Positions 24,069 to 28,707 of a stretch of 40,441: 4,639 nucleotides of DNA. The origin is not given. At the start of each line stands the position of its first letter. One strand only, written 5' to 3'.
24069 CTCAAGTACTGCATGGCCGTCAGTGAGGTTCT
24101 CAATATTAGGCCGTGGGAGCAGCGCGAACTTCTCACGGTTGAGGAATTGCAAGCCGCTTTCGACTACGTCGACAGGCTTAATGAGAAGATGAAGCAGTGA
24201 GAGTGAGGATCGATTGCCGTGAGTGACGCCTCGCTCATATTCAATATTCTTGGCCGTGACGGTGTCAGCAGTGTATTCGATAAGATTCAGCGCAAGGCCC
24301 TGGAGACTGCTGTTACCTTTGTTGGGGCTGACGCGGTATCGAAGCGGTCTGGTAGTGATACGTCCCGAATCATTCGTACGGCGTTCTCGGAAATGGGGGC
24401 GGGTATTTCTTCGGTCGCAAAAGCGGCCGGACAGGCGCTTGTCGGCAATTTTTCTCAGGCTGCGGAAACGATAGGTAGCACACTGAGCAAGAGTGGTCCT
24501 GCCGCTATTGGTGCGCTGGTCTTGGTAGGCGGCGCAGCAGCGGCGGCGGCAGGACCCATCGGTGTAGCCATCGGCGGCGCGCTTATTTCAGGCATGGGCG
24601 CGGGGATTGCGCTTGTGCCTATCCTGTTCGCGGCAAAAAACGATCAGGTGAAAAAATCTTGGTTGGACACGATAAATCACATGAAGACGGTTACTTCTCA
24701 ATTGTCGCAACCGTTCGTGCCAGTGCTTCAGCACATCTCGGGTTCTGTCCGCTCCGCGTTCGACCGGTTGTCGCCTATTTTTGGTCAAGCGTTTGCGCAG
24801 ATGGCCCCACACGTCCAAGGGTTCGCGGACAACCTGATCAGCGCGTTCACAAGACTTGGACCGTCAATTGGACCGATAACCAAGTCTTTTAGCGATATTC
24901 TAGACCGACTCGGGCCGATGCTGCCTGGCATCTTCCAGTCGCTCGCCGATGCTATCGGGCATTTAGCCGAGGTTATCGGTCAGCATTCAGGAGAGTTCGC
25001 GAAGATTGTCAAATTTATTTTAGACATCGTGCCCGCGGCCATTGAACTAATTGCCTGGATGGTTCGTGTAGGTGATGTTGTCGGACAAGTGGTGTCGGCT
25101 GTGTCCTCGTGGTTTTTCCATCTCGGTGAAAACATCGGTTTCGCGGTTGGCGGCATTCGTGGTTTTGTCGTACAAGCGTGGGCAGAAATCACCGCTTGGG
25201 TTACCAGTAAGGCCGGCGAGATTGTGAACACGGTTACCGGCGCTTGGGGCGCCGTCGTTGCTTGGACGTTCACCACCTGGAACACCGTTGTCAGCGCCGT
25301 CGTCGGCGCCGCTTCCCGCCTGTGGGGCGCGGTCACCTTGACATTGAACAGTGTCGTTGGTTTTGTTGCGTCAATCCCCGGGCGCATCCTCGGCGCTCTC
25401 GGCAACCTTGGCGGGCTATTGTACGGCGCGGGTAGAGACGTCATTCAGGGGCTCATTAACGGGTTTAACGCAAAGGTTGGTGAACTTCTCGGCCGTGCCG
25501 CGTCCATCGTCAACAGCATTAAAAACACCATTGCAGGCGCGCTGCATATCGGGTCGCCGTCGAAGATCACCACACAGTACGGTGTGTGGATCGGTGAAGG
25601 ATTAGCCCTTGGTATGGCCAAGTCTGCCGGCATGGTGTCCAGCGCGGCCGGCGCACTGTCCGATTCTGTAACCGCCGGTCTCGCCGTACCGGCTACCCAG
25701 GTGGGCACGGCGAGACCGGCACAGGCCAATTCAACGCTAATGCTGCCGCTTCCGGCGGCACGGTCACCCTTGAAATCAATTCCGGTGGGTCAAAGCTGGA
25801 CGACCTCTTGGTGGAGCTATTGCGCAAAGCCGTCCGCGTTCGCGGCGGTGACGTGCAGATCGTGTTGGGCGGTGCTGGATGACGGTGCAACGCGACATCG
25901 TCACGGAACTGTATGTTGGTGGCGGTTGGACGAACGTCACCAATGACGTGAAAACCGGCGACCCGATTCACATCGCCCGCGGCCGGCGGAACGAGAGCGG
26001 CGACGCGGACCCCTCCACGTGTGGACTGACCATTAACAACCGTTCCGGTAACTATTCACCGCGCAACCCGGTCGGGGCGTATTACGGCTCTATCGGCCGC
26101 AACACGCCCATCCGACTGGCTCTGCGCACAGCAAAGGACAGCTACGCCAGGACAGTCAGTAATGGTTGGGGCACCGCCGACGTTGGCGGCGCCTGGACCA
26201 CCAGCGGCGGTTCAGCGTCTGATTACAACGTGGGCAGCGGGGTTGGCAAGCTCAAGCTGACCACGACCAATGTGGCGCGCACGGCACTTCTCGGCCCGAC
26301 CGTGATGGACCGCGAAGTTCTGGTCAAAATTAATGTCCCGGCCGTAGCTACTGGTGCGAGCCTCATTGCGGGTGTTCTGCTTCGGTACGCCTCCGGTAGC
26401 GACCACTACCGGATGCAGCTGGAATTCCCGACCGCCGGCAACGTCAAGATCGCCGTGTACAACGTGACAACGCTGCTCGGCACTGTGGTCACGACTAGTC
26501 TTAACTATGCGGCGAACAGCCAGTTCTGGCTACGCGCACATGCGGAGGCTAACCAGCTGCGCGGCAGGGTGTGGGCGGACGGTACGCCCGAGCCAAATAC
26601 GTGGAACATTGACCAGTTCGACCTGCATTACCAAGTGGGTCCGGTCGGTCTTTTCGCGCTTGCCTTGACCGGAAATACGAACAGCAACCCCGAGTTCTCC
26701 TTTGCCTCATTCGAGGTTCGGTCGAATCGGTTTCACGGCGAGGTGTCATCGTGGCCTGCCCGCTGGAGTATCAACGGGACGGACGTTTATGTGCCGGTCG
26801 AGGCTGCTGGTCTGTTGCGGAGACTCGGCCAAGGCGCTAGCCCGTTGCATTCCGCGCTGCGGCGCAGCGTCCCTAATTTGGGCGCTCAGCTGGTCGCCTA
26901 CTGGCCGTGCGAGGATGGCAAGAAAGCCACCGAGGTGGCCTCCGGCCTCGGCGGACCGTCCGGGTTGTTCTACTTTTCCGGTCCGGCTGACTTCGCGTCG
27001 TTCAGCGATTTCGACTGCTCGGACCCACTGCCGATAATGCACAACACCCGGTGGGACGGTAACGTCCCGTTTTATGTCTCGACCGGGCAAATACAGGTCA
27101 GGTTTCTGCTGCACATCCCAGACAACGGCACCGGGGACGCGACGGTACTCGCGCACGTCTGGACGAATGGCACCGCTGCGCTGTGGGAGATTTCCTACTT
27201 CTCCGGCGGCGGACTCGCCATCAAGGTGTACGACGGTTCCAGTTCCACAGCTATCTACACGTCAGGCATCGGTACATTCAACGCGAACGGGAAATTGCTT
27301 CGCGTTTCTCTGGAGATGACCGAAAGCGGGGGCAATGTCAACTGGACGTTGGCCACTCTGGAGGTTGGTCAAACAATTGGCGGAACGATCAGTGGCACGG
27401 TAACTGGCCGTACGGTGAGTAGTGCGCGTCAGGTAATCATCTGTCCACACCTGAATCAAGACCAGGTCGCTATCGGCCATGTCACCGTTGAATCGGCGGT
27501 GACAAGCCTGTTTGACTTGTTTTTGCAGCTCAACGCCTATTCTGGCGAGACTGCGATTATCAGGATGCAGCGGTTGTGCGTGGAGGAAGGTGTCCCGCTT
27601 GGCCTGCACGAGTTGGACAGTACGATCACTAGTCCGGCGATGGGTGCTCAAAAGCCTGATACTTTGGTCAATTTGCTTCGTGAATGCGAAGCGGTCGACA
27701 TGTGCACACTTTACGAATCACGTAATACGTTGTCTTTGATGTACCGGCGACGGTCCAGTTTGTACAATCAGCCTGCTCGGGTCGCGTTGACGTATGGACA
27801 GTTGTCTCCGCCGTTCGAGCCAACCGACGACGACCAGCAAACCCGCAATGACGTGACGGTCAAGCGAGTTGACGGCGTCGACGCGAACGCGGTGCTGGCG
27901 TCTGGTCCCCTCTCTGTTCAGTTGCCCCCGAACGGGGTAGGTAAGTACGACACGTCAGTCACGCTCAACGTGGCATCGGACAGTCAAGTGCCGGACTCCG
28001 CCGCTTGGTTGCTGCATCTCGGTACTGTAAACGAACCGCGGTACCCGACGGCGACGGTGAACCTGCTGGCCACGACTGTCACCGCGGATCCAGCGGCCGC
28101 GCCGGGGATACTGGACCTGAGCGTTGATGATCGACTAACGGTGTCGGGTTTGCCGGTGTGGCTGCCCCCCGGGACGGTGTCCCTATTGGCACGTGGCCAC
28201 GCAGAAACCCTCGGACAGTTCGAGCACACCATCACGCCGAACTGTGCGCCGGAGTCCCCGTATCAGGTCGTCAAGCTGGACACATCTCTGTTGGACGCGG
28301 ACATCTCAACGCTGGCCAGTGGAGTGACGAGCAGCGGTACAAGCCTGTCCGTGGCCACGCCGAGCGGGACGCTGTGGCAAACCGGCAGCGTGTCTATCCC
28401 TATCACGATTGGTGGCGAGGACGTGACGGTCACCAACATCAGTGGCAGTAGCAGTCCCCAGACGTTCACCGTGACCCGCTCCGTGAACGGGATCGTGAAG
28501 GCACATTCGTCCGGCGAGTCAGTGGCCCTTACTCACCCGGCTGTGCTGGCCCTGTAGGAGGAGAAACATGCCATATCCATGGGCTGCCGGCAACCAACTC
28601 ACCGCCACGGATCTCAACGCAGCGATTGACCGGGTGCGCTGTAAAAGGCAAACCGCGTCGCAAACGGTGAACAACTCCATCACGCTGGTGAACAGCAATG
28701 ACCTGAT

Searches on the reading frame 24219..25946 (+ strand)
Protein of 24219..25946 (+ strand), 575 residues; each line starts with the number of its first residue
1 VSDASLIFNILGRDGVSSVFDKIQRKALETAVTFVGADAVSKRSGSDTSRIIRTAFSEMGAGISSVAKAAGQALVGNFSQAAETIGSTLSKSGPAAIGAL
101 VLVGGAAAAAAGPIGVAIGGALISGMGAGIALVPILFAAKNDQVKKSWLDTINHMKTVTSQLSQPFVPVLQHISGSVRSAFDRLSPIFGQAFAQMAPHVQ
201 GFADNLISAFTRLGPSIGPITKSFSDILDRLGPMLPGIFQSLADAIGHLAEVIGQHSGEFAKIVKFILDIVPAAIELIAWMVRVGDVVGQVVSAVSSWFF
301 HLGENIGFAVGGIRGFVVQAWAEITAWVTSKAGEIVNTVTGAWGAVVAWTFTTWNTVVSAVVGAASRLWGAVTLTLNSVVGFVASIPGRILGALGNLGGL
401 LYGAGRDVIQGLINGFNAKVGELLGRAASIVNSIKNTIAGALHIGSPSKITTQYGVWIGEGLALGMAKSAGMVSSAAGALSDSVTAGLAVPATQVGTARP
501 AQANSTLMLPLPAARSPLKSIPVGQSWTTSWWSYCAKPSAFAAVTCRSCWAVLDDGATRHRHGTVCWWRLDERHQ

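Call 32: search_protein_families(library=phrogs, proteins=[window:24219-25946:+], max_evalue=0.00001)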
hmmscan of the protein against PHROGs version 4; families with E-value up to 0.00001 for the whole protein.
window:24219-25946:+ (575 aa): 16 families
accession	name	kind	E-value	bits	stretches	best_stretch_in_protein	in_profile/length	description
phrog_305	-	tail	8.2e-43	148.2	1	152-492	392-760/1001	tail length tape measure protein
phrog_58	-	tail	1.6e-34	120.6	1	47-495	567-1014/1544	tail length tape measure protein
phrog_1204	-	tail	3.9e-23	82.4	1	292-482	1189-1377/1483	tail protein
phrog_5493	-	tail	7.2e-22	78.6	1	54-493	605-1036/1102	tail length tape measure protein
phrog_5448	-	tail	8.4e-22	77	1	262-498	1785-2025/3103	tail length tape measure protein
phrog_1686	-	tail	7.7e-16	58.1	1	382-486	1031-1136/1224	tail length tape measure protein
phrog_4372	-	tail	1.1e-15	57.3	1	225-489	1124-1365/1681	tail length tape measure protein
phrog_1272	-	tail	1.1e-13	50.9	1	394-471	1431-1509/1606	tail length tape measure protein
phrog_4200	-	tail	5.6e-12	46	1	102-450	206-527/732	tail length tape measure protein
phrog_167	-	tail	1.1e-11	44.3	1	43-425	640-1011/1555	tail length tape measure protein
phrog_5218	-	unknown function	4.6e-10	39.3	1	402-491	1345-1435/1599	-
phrog_1535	-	tail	5.2e-10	39.1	1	148-485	673-1064/1152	tail length tape measure protein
phrog_25849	-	unknown function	1.6e-08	34.6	1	385-486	374-476/544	-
phrog_4070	-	tail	2e-08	33.8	1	162-425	134-402/989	tail length tape measure protein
phrog_991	-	tail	5.3e-08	31.9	0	202-442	571-800/1966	tail length tape measure protein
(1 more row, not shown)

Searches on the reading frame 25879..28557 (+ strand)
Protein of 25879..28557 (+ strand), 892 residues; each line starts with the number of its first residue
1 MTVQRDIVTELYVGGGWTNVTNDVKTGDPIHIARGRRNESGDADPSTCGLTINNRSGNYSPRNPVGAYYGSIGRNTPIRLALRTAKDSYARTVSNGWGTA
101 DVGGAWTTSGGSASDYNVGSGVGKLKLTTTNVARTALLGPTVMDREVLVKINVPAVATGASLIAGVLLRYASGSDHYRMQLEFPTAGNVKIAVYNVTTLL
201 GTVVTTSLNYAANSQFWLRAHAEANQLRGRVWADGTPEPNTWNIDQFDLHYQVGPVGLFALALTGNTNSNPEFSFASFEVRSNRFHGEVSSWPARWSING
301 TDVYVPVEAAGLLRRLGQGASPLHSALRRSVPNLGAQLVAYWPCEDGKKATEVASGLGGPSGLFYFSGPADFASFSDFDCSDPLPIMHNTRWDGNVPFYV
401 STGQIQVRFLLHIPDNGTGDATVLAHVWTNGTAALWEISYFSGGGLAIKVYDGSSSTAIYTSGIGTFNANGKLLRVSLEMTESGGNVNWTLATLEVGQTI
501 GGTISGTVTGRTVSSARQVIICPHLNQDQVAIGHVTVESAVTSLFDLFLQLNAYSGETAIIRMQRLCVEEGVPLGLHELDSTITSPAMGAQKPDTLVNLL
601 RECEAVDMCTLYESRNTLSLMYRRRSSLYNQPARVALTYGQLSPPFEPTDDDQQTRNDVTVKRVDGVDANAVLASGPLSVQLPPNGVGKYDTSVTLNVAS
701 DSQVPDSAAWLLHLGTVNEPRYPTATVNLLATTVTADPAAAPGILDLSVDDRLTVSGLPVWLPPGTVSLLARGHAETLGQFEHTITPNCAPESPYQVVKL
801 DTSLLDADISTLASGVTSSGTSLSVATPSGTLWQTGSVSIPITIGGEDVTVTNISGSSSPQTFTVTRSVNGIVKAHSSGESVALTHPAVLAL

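Call 32: search_protein_families(library=phrogs, proteins=[window:25879-28557:+], max_evalue=0.00001)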
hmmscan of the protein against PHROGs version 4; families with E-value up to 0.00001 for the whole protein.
window:25879-28557:+ (892 aa): 2 families
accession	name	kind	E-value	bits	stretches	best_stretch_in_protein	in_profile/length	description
phrog_5313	-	unknown function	3.8e-194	648.7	1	4-891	147-1051/1052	-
phrog_24476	-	other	5.1e-78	263.9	2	628-851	424-647/1066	phosphodiesterase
